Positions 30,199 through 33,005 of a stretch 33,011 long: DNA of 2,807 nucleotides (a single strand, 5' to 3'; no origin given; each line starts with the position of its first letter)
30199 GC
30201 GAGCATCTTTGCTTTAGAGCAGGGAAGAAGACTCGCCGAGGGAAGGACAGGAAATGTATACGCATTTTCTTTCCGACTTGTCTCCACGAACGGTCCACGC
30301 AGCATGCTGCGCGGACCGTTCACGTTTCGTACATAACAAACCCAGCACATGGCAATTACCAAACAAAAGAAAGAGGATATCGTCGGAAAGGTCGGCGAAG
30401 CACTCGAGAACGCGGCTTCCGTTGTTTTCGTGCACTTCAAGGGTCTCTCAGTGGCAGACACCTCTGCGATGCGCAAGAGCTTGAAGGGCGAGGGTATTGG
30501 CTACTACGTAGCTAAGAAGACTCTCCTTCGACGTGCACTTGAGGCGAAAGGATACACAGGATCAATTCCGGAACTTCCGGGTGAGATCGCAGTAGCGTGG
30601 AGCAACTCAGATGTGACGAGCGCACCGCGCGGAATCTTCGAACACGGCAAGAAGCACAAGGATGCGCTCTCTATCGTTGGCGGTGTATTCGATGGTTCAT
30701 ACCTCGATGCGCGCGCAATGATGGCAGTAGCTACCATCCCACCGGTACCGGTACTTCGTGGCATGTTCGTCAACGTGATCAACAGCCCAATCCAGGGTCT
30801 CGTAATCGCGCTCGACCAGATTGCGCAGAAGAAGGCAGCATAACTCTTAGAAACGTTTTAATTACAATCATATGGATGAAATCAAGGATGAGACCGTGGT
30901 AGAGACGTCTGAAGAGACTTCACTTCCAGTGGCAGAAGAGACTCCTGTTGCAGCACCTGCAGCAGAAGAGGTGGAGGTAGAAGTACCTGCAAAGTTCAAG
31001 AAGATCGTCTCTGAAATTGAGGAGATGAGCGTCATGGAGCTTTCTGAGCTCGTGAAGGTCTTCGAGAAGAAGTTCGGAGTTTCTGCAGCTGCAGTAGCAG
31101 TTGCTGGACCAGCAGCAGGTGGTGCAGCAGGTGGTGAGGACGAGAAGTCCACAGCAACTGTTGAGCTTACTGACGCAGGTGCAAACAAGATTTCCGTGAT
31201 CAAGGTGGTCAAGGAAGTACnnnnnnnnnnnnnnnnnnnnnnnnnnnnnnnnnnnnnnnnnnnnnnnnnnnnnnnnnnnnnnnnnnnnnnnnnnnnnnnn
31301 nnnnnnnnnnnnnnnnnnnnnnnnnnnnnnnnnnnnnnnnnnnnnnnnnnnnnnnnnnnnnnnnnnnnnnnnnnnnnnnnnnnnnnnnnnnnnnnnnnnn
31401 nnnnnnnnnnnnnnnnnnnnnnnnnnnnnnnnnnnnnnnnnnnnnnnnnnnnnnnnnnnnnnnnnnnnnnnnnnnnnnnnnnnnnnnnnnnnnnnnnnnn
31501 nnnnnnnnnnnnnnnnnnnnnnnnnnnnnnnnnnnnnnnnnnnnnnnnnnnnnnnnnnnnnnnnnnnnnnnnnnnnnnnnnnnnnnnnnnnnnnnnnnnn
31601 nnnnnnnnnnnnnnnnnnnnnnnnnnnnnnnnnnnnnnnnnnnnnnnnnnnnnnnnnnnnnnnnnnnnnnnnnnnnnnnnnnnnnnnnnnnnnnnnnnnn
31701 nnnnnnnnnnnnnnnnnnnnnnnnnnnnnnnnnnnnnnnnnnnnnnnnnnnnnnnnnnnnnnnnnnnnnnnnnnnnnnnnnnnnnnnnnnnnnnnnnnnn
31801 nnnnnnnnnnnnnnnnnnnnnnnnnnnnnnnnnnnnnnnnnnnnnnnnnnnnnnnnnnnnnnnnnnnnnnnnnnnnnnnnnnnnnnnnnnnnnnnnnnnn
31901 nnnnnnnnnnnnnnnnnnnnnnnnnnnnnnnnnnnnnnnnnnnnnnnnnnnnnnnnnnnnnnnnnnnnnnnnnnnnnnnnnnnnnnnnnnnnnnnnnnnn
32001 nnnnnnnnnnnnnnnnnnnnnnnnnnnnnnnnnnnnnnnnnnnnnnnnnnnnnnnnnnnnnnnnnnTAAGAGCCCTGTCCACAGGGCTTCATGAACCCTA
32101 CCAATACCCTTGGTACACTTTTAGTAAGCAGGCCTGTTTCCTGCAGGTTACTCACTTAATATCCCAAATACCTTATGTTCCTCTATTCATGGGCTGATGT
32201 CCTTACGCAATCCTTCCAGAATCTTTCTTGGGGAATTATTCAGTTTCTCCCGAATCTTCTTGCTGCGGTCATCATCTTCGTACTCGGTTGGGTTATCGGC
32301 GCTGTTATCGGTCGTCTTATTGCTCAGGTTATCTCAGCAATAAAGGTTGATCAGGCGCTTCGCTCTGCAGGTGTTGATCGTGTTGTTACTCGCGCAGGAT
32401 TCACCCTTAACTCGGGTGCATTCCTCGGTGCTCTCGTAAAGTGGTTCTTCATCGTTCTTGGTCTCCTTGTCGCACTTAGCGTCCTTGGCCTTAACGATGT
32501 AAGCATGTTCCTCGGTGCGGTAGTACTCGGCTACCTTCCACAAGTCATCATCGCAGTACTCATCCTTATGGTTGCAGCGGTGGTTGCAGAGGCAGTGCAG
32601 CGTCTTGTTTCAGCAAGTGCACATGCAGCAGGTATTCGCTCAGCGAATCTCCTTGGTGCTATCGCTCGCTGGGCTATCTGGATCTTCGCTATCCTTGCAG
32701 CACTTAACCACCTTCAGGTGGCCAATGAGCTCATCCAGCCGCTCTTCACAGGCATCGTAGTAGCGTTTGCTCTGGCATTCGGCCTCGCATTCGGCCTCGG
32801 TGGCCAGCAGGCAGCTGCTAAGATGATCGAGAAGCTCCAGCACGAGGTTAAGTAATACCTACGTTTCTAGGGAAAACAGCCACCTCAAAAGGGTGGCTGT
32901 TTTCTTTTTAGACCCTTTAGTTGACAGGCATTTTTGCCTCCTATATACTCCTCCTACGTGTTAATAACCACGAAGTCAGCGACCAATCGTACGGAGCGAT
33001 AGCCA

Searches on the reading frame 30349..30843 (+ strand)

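Call 11: search_protein_families(library=pfam, proteins=[window:30349-30843:+], max_evalue=0.01)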
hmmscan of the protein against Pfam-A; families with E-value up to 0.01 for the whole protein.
window:30349-30843:+ (164 aa): 1 family
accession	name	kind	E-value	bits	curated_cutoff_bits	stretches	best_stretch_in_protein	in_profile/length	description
PF00466.25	Ribosomal_L10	-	8.6e-20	71.1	22.8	1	4-96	2-95/100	Ribosomal protein L10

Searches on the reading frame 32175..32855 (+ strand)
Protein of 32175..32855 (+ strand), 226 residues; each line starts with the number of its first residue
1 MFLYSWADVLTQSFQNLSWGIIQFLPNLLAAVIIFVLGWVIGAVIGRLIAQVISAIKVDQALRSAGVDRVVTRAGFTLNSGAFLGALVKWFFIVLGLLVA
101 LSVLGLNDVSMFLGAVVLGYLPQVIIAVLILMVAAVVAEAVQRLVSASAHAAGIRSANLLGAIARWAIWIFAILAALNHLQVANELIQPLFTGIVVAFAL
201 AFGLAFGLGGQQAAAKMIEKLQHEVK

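Call 27: search_protein_families(library=pfam, proteins=[window:32175-32855:+], max_evalue=0.0001)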
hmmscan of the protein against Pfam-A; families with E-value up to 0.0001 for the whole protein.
window:32175-32855:+ (226 aa): 1 family
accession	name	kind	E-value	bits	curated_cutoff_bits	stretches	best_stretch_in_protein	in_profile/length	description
PF05552.17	MS_channel_1st_1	-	2.8e-15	56.3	22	2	14-60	3-49/50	Mechanosensitive ion channel, conserved TM helix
